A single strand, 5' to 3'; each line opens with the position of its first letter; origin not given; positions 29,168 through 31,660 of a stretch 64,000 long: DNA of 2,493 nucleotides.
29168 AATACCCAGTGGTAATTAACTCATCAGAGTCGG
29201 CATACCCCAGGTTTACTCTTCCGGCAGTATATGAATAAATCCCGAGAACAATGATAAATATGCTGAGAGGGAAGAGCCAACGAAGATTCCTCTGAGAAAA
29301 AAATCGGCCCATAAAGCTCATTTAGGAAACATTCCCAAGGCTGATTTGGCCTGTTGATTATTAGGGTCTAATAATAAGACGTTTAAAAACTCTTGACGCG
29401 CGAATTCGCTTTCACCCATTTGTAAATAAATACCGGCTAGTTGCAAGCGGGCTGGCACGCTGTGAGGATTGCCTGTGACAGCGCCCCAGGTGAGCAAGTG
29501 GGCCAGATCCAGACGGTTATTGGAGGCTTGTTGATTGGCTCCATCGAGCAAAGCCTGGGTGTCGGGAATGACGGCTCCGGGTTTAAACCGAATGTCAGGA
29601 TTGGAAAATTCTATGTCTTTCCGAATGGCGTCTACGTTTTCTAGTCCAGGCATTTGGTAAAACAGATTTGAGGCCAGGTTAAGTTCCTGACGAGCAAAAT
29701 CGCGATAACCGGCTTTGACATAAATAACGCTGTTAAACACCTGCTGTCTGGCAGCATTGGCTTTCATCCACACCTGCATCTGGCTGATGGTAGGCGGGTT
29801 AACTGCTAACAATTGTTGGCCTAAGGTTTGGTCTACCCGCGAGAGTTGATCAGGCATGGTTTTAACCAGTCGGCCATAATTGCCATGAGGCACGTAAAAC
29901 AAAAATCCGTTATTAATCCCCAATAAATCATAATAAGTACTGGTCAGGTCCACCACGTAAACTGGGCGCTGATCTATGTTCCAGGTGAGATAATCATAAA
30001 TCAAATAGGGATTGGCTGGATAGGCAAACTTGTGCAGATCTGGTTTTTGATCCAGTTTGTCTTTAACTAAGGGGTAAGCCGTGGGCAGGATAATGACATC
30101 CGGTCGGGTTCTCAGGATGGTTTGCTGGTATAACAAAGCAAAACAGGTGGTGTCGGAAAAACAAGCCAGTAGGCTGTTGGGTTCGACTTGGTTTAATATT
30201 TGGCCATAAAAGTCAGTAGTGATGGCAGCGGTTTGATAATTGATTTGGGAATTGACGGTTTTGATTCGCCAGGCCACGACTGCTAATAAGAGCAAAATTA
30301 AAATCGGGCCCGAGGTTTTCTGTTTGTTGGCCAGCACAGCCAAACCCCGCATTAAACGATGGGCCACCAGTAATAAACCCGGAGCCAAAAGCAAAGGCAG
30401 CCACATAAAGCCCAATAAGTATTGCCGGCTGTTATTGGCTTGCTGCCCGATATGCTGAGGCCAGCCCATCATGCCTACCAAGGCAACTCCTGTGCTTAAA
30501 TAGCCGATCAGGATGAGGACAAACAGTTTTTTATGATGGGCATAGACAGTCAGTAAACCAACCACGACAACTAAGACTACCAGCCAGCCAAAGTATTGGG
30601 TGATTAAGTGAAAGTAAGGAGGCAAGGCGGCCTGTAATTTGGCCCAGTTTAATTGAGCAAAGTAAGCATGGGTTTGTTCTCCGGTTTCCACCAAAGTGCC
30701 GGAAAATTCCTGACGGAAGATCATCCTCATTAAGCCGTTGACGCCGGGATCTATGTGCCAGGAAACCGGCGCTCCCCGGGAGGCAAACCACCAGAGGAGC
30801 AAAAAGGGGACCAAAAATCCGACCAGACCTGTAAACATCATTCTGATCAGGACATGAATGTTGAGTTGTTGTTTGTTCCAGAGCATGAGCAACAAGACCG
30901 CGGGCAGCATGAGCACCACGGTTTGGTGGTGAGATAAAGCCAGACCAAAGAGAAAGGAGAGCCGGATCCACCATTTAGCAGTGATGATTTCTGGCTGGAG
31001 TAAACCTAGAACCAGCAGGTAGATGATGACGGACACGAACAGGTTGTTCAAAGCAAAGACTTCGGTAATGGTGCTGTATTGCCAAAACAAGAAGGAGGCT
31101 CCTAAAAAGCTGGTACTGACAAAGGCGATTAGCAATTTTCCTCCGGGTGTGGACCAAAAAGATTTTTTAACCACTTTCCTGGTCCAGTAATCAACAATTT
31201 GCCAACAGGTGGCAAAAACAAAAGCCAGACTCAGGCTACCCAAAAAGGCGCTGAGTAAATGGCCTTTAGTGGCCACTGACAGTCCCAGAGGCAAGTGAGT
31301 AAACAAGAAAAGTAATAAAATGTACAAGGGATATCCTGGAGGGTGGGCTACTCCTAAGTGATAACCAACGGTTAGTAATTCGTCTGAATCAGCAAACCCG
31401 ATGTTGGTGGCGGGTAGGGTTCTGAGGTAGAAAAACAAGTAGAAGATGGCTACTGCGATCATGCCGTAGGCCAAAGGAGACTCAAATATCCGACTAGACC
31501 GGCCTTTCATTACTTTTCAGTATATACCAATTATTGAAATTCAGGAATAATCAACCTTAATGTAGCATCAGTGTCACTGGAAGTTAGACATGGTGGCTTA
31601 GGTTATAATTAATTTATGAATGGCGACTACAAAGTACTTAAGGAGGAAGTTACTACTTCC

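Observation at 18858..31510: Five tandem DUF2723/TMEM260-like GT-C paralogs with TPR tails, plus a sixth HPPG-loop membrane protein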

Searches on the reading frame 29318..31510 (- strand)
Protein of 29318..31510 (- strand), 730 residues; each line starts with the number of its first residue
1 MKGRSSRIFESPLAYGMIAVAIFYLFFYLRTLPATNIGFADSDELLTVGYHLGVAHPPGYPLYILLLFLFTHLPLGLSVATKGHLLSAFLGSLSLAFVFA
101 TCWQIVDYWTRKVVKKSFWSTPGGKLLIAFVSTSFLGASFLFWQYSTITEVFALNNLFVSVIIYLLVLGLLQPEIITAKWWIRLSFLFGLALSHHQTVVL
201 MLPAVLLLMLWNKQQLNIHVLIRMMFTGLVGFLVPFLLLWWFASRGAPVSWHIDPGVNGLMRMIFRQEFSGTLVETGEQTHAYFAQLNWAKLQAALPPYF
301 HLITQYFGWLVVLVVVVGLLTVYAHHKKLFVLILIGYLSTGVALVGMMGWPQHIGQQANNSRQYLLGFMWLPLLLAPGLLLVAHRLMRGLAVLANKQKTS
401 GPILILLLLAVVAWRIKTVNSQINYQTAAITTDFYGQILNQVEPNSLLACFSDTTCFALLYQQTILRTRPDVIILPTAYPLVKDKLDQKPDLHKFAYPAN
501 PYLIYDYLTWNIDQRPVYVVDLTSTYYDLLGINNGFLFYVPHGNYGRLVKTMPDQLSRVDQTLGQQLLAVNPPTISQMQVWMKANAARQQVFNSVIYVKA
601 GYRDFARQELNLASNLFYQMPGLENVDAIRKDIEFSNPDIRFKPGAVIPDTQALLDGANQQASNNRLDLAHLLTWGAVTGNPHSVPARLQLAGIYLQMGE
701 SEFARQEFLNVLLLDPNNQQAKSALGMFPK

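Call 4: search_protein_families(library=pfam, proteins=[window:29318-31510:-], max_evalue=0.01)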
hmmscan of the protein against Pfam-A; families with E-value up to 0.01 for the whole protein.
window:29318-31510:- (730 aa): 3 families
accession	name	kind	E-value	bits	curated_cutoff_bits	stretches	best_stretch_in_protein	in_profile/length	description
PF11028.14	TMEM260-like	-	2.6e-29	102.7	24.2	1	41-215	1-176/179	Protein O-mannosyl-transferase TMEM260-like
PF14559.12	TPR_19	-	7.4e-05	23.4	25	1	677-725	17-65/68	Tetratricopeptide repeat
PF13231.12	PMT_2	-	0.0039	17.9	26.1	1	129-241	52-160/160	Dolichyl-phosphate-mannose-protein mannosyltransferase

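Call 5: search_protein_families(library=ncbifam, proteins=[window:29318-31510:-], max_evalue=0.01)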
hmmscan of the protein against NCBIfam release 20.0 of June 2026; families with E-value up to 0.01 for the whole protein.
window:29318-31510:- (730 aa): 1 family
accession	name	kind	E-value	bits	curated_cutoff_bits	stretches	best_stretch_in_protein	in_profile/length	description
TIGR02521.1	type_IV_pilW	equivalog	0.0039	16.8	154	1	685-727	31-73/234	type IV pilus biogenesis/stability protein PilW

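Call 12: find_homologous_proteins(query=window:29318-31510:-)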
Query window:29318-31510:- (730 aa): 220 proteins with E <= 0.001 among 8000 candidates; the best 120 are listed.
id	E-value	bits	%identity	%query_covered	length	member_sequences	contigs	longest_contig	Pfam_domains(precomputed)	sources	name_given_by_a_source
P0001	0.0e+0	1654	100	100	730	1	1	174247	PF11028.15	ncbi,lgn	-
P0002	4.9e-190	652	44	99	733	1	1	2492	PF11028.15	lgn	-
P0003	4.6e-182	625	41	99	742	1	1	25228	PF11028.15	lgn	-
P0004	1.2e-181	624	41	98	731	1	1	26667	PF11028.15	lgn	-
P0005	5.8e-169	582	41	96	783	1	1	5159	PF11028.15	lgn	-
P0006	3.6e-154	533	38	97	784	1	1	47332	PF11028.15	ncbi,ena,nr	ncbi:DUF2723 domain-containing protein [Candidatus Beckwithbacteria bacterium]|nr:DUF2723 domain-con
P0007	4.9e-147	510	37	97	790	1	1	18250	PF11028.15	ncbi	-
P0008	9.9e-121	423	34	99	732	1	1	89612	PF11028.15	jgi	jgi:hypothetical protein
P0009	4.2e-119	417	36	99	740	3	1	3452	PF11028.15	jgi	jgi:hypothetical protein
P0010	9.4e-118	413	35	97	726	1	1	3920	PF14559.13,PF11028.15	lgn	-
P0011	4.9e-117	410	32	97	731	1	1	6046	PF11028.15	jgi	jgi:hypothetical protein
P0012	2.6e-116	408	34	99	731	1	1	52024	PF11028.15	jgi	jgi:hypothetical protein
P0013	9.7e-111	390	34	95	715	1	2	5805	PF11028.15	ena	-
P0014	1.4e-108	383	33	96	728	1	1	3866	PF11028.15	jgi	jgi:hypothetical protein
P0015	3.1e-108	381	34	99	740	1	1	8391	PF11028.15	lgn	-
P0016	1.5e-81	293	33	96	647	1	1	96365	PF11028.15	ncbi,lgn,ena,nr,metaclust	ncbi:hypothetical protein A2W24_07045 [Microgenomates group bacterium RBG_16_45_19]|nr:MAG: hypothet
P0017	1.5e-79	287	31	97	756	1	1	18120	PF11028.15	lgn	-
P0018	9.1e-51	191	42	19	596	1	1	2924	PF11028.15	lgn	-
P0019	6.5e-44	169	28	76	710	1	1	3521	PF11028.15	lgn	-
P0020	1.6e-30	124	28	69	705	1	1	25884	PF11028.15,PF28495.1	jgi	jgi:Protein of unknown function (DUF2723)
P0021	2.6e-30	124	26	93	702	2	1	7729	PF11028.15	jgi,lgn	-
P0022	8.3e-30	122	27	93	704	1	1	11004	PF11028.15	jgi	-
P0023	2.4e-29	121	26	66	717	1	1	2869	PF11028.15,PF20176.4,PF28495.1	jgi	jgi:4-amino-4-deoxy-L-arabinose transferase-like glycosyltransferase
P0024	3.6e-29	120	27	68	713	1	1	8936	PF11028.15,PF28495.1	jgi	jgi:hypothetical protein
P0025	1.0e-27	115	35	25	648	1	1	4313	PF11028.15,PF28495.1,PF13231.13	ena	-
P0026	1.3e-26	112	30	66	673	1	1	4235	PF11028.15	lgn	-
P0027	8.7e-26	109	26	72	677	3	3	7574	PF11028.15,PF28495.1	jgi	jgi:hypothetical protein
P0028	9.4e-26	109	35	32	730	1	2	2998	PF11028.15,PF28495.1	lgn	-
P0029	2.5e-25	107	24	80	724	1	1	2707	PF11028.15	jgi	jgi:hypothetical protein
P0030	6.4e-25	106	27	69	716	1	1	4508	PF11028.15,PF13371.13,PF28495.1,PF13428.13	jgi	jgi:hypothetical protein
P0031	2.4e-24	104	28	61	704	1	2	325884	PF11028.15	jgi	jgi:Protein of unknown function (DUF2723)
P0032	4.1e-24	103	27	63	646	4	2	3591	PF11028.15,PF28495.1,PF13231.13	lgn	-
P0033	6.2e-24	103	26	71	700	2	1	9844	PF11028.15,PF28495.1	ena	-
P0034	1.0e-23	102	28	63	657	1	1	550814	PF11028.15,PF28495.1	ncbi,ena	-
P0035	8.9e-23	99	28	67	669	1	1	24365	PF11028.15,PF28495.1,PF13231.13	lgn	-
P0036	1.0e-22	99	26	68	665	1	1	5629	PF11028.15,PF13371.13,PF28495.1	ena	-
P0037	1.4e-22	98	26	82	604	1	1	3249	PF11028.15,PF28495.1,PF13231.13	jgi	jgi:dolichyl-phosphate-mannose-protein mannosyltransferase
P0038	2.5e-22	97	29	64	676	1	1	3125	PF11028.15,PF07719.24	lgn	-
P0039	4.4e-22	97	31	34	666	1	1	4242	PF11028.15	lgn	-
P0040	9.2e-22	95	28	63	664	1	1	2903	PF11028.15,PF13231.13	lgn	-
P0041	1.1e-21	95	27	74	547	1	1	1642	PF11028.15,PF13231.13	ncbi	ncbi:MAG: protein O-mannosyl-transferase family, partial [Patescibacteria group bacterium]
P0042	1.3e-21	95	38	25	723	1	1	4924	PF11028.15,PF28495.1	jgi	jgi:hypothetical protein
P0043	5.2e-21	93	26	61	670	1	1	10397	PF11028.15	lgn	-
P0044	1.1e-20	92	26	62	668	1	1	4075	PF11028.15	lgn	-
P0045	1.8e-20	91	26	70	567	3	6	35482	PF11028.15,PF28495.1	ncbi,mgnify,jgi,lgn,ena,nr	ncbi:MAG TPA: DUF2723 domain-containing protein [Candidatus Eremiobacteraeota bacterium]|mgnify:CR=1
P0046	5.8e-20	90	27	64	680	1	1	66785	PF11028.15,PF00515.35,PF13424.13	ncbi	ncbi:protein O-mannosyl-transferase family [Patescibacteria group bacterium]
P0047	6.5e-20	89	27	68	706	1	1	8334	PF11028.15,PF28495.1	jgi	-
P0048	1.4e-19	88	27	67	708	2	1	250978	PF11028.15,PF28495.1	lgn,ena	-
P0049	4.3e-19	87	34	25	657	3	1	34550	PF11028.15,PF28495.1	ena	-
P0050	7.3e-19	86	25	75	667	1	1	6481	PF11028.15,PF28495.1,PF13231.13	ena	-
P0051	1.5e-18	85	24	64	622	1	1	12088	PF11028.15,PF28495.1,PF13231.13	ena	-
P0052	1.4e-17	82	24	60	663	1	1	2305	PF11028.15,PF28495.1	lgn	-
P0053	1.5e-17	82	27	67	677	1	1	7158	PF11028.15,PF13414.13,PF28495.1,PF07719.24,PF13231.13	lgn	-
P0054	1.8e-17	81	26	69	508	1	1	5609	PF11028.15,PF28495.1,PF13231.13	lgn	-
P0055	3.2e-17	80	33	18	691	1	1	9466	PF11028.15,PF28495.1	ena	-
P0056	3.3e-17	80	26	64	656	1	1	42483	PF14559.13,PF11028.15,PF28495.1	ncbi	-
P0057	4.1e-17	80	34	36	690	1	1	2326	PF11028.15,PF13231.13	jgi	jgi:hypothetical protein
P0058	6.2e-17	79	36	27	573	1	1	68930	PF11028.15,PF13231.13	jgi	jgi:hypothetical protein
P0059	1.1e-16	79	25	63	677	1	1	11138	PF11028.15,PF28495.1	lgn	-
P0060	5.4e-16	76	25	59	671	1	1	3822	PF11028.15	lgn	-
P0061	1.6e-15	75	33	33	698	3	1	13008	PF11028.15,PF28495.1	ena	-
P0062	1.7e-15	75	25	64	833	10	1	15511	PF11028.15,PF28495.1,PF00535.33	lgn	-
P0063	2.3e-15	74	28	35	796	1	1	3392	PF11028.15,PF28495.1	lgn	-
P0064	3.6e-15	74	24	74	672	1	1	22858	PF11028.15,PF13231.13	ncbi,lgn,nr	ncbi:DUF2723 domain-containing protein [Candidatus Gottesmanbacteria bacterium]|nr:DUF2723 domain-co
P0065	4.0e-15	74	26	65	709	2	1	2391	PF14559.13,PF25063.1,PF11028.15,PF13431.13,PF13371.13,PF00515.35,PF13424.13,PF13176.13,PF13181.13,PF07719.24,PF13231.13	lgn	-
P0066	4.3e-15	73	25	64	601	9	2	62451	PF11028.15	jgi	-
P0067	5.2e-15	73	28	80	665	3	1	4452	PF11028.15,PF13231.13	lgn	-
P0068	6.6e-15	73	25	65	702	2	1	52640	PF11028.15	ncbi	-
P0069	6.9e-15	73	26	68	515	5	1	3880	PF11028.15,PF28495.1,PF13231.13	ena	-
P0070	8.5e-15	72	37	27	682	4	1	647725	PF11028.15,PF13231.13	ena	-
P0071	1.5e-14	72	35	27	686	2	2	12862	PF11028.15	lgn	-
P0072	1.7e-14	71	27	64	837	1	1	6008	PF11028.15,PF00535.33,PF13231.13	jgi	jgi:dolichol-phosphate mannosyltransferase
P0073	2.0e-14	71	32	21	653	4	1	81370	PF11028.15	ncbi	-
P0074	2.9e-13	67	26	61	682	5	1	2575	PF11028.15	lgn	-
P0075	3.5e-13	67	29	43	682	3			PF11028.15,PF28495.1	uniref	uniref:protein O-mannosyl-transferase TMEM260 isoform X1 n=1 Tax=Pristiophorus japonicus TaxID=55135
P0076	3.7e-13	67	33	37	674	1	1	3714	PF25063.1,PF11028.15,PF13431.13,PF23914.2,PF13414.13,PF13428.13,PF13374.13,PF14559.13,PF13371.13,PF00515.35,PF13424.13,PF13432.13,PF13181.13,PF07719.24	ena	-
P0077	6.6e-13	66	25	64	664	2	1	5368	PF11028.15,PF13231.13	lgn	-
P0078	9.0e-13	66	33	21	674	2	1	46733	PF11028.15,PF13231.13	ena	-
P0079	1.2e-12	65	30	45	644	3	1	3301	PF11028.15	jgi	jgi:Protein of unknown function (DUF2723)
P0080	1.5e-12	65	23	57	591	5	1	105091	PF11028.15,PF28495.1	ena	-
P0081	1.8e-12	65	32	35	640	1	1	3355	PF11028.15,PF13431.13,PF13414.13,PF00515.35,PF13424.13,PF13181.13,PF07719.24,PF13374.13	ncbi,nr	ncbi:MAG: DUF2723 domain-containing protein, partial [Elusimicrobia bacterium]|nr:DUF2723 domain-con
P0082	2.8e-12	64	34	25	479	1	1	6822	PF11028.15,PF28495.1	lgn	-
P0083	2.8e-12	64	32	41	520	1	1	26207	PF11028.15,PF28495.1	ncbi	-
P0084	3.4e-12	64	28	35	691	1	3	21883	PF11028.15,PF28495.1,PF13231.13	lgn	-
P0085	4.6e-12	63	29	35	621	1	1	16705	PF11028.15,PF28495.1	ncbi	ncbi:MAG: DUF2723 domain-containing protein [Myxococcota bacterium]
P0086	5.7e-12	63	35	22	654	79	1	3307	PF11028.15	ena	-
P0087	7.2e-12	63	28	60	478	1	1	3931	PF11028.15,PF28495.1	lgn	-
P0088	7.3e-12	63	30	36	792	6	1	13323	PF11028.15,PF28495.1,PF13231.13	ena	-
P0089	7.9e-12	63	34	26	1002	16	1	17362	PF11028.15,PF13231.13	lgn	-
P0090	9.2e-12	62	30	36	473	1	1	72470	PF11028.15,PF28495.1,PF13231.13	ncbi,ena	-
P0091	1.2e-11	62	30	22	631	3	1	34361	PF11028.15,PF13231.13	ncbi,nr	ncbi:DUF2723 domain-containing protein [Candidatus Binatia bacterium]|nr:DUF2723 domain-containing p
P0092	1.4e-11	62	52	8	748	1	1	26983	PF11028.15,PF28495.1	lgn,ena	-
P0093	1.7e-11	62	33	26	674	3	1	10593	PF11028.15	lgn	-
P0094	2.0e-11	61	34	25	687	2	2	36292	PF11028.15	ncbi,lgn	-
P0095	2.0e-11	61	28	35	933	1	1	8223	PF11028.15,PF28495.1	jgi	jgi:hypothetical protein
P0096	2.2e-11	61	28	25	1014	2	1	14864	PF11028.15,PF28495.1,PF28497.1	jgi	jgi:hypothetical protein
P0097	2.8e-11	61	34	29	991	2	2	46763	PF14559.13,PF11028.15,PF13431.13,PF13414.13,PF12895.14,PF13428.13,PF07719.24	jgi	jgi:thioredoxin-like negative regulator of GroEL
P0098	2.9e-11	61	37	18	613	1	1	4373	PF11028.15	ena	-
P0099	4.3e-11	60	35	27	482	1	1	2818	PF11028.15,PF28495.1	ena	-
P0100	4.6e-11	60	34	27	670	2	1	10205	PF11028.15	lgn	-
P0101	4.7e-11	60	46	6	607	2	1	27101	PF11028.15,PF28495.1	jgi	jgi:hypothetical protein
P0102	4.9e-11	60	24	29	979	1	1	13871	PF11028.15,PF28495.1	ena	-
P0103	5.1e-11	60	31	25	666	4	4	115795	PF11028.15,PF13414.13,PF13432.13,PF07719.24,PF13231.13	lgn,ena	-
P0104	5.4e-11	60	57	5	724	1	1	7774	PF11028.15,PF28495.1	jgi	-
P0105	6.4e-11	60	30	36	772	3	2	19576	PF11028.15,PF13431.13,PF13176.13,PF13428.13,PF13374.13,PF14559.13,PF28495.1,PF00515.35,PF13424.13,PF13432.13,PF13181.13,PF07719.24,PF13174.13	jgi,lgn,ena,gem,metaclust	metaclust:\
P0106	8.0e-11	59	29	34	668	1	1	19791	PF11028.15,PF13231.13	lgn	-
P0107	9.0e-11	59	33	28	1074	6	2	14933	PF11028.15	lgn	-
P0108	9.1e-11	59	24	80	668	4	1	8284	PF11028.15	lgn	-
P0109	1.2e-10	59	34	27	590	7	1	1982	PF11028.15,PF13231.13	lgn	-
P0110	1.5e-10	58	23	64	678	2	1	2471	PF11028.15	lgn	-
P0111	1.6e-10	58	58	5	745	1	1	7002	PF11028.15,PF28495.1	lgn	-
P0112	1.9e-10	58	23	29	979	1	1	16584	PF11028.15,PF28495.1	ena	-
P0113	6.2e-10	56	26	63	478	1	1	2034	PF11028.15,PF28495.1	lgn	-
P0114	7.2e-10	56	31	25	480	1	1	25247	PF11028.15,PF28495.1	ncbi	-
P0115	7.5e-10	56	29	31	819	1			PF11028.15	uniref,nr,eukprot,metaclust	uniref:Uncharacterized protein AlNc14C131G6967 n=1 Tax=Albugo laibachii Nc14 TaxID=890382 RepID=F0WK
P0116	7.5e-10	56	31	25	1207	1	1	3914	PF11028.15,PF13428.13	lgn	-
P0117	7.8e-10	56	24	8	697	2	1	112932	PF11028.15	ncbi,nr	ncbi:MAG: DUF2723 domain-containing protein [Oligoflexia bacterium]|nr:DUF2723 domain-containing pro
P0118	1.2e-9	55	23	29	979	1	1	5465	PF11028.15,PF28495.1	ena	-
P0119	1.6e-9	55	28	29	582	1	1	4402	PF11028.15,PF28495.1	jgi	jgi:transmembrane protein TMEM260 (protein O-mannosyltransferase)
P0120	1.9e-9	55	34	23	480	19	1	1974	PF11028.15,PF28495.1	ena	-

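Call 17: find_encoding_contigs(protein=P0001, flank=10000, max_places=2)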
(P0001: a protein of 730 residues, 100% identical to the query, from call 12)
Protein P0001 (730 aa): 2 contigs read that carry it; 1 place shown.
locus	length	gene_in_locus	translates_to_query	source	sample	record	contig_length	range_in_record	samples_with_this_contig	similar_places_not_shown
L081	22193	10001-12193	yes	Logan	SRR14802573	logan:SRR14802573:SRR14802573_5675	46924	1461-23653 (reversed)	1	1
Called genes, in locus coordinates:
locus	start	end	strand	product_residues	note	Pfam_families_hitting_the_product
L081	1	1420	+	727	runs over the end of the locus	PF01564:Spermine_synth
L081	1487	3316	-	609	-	PF01522:Polysacc_deac_1, PF10096:DUF2334, PF00704:Glyco_hydro_18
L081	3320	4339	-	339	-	PF00535:Glycos_transf_2, PF13641:Glyco_tranf_2_3, PF03142:Chitin_synth_2 (faint), PF01644:Chitin_synth_1, PF13632:Glyco_trans_2_3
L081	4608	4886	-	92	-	-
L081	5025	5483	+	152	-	PF00583:Acetyltransf_1, PF13527:Acetyltransf_9, PF13673:Acetyltransf_10, PF13508:Acetyltransf_7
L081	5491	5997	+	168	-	PF00293:NUDIX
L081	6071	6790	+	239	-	PF01209:Ubie_methyltran, PF13489:Methyltransf_23, PF13847:Methyltransf_31, PF08241:Methyltransf_11, PF08242:Methyltransf_12, PF13649:Methyltransf_25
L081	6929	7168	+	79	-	-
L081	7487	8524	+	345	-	PF02812:ELFV_dehydrog_N, PF00208:ELFV_dehydrog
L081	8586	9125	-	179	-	-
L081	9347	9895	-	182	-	PF00293:NUDIX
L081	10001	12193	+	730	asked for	PF11028:TMEM260_N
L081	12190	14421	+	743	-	PF11028:TMEM260_N, PF28495:TMEM260_2 (weak)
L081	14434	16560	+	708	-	PF11028:TMEM260_N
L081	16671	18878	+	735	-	PF11028:TMEM260_N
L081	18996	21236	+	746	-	PF11028:TMEM260_N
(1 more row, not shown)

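Call 18: find_encoding_contigs(protein=P0006, flank=10000, max_places=2)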
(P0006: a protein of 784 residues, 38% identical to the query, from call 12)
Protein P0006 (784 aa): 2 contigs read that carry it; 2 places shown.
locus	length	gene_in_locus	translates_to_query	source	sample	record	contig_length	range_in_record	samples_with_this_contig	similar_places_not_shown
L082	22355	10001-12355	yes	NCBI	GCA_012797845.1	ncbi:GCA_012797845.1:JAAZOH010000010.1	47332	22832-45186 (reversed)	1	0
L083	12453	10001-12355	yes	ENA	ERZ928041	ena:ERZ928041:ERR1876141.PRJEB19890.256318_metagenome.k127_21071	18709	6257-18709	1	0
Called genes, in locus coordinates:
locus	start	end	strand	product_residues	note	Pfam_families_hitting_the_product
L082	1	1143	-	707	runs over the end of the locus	PF11028:TMEM260_N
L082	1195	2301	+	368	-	PF13472:Lipase_GDSL_2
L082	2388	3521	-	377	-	PF00534:Glycos_transf_1, PF13692:Glyco_trans_1_4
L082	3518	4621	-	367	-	PF13439:Glyco_transf_4, PF13579:Glyco_trans_4_4, PF20706:GT4-conflict, PF00534:Glycos_transf_1, PF13692:Glyco_trans_1_4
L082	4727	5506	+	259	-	PF01209:Ubie_methyltran, PF13489:Methyltransf_23, PF05219:DREV, PF07021:MetW, PF13649:Methyltransf_25, PF13847:Methyltransf_31, PF08241:Methyltransf_11, PF08242:Methyltransf_12, +1 more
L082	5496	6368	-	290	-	PF00535:Glycos_transf_2, PF13641:Glyco_tranf_2_3, PF13632:Glyco_trans_2_3 (faint)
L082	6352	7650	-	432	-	-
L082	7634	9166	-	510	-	-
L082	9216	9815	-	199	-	PF19027:DUF5752 (faint)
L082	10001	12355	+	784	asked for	PF11028:TMEM260_N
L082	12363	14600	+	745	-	PF11028:TMEM260_N, PF28495:TMEM260_2, PF07719:TPR_2 (faint), PF13428:TPR_14 (faint)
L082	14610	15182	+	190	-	-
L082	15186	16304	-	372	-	-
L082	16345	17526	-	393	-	-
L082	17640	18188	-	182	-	-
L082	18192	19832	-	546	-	-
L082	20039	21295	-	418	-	PF00404:Dockerin_1 (weak)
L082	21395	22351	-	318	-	PF06030:WxLIP_PGBD (weak)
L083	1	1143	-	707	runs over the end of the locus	PF11028:TMEM260_N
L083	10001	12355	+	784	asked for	PF11028:TMEM260_N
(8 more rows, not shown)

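Call 19: find_encoding_contigs(protein=P0003, flank=10000, max_places=2)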
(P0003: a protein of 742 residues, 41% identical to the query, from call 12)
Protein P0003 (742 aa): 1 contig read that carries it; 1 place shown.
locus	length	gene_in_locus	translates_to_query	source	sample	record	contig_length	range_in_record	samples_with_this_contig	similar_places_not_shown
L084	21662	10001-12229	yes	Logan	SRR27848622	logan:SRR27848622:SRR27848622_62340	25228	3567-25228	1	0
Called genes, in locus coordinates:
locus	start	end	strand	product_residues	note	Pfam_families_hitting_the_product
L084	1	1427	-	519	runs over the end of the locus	-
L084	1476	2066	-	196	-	-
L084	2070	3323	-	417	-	PF03065:Glyco_hydro_57, PF01522:Polysacc_deac_1 (weak)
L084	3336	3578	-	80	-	-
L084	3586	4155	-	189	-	-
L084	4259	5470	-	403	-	PF08323:Glyco_transf_5, PF13439:Glyco_transf_4, PF13579:Glyco_trans_4_4, PF20706:GT4-conflict, PF00534:Glycos_transf_1, PF13692:Glyco_trans_1_4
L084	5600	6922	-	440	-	PF00128:Alpha-amylase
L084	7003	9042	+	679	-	PF02922:CBM_48, PF00128:Alpha-amylase (weak), PF02806:Alpha-amylase_C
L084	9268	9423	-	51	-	-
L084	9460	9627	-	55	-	-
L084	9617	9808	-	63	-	-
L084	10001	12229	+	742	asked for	PF11028:TMEM260_N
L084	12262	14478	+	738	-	PF11028:TMEM260_N, PF07719:TPR_2 (faint), PF14559:TPR_19 (weak)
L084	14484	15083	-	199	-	PF02834:LigT_PEase, PF13563:2_5_RNA_ligase2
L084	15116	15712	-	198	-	PF16656:Pur_ac_phosph_N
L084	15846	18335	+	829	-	PF02190:LON_substr_bdg, PF13401:AAA_22 (faint), PF00004:AAA, PF07728:AAA_5, PF22667:Lon_lid, PF05362:Lon_C, PF13541:ChlI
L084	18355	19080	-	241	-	-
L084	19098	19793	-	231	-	-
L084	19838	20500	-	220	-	PF00149:Metallophos, PF12850:Metallophos_2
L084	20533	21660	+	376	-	?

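Call 20: find_encoding_contigs(protein=P0004, flank=10000, max_places=1)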
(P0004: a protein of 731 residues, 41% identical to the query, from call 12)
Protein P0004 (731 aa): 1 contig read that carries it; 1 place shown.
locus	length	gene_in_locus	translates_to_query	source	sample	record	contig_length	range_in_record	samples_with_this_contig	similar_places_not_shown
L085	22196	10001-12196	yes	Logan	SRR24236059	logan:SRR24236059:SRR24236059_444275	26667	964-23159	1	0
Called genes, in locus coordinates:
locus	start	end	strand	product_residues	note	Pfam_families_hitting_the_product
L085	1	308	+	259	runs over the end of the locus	PF01061:ABC2_membrane, PF12679:ABC2_membrane_2, PF12698:ABC2_membrane_3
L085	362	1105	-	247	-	PF02683:DsbD_TM, PF13386:DsbD_2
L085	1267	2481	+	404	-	-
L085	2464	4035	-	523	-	-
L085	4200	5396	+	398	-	-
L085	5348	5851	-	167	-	PF19027:DUF5752 (faint)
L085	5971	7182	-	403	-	PF03065:Glyco_hydro_57, PF01522:Polysacc_deac_1 (weak)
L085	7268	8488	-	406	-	PF08323:Glyco_transf_5, PF13439:Glyco_transf_4, PF13579:Glyco_trans_4_4, PF20706:GT4-conflict, PF00534:Glycos_transf_1, PF13692:Glyco_trans_1_4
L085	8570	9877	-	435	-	PF00128:Alpha-amylase, PF14701:hDGE_amylase (faint), PF00128:Alpha-amylase (weak)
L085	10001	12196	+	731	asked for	PF11028:TMEM260_N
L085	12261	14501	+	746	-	PF11028:TMEM260_N, PF28495:TMEM260_2 (weak)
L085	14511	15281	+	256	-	-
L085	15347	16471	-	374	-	-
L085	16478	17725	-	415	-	-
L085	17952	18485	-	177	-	-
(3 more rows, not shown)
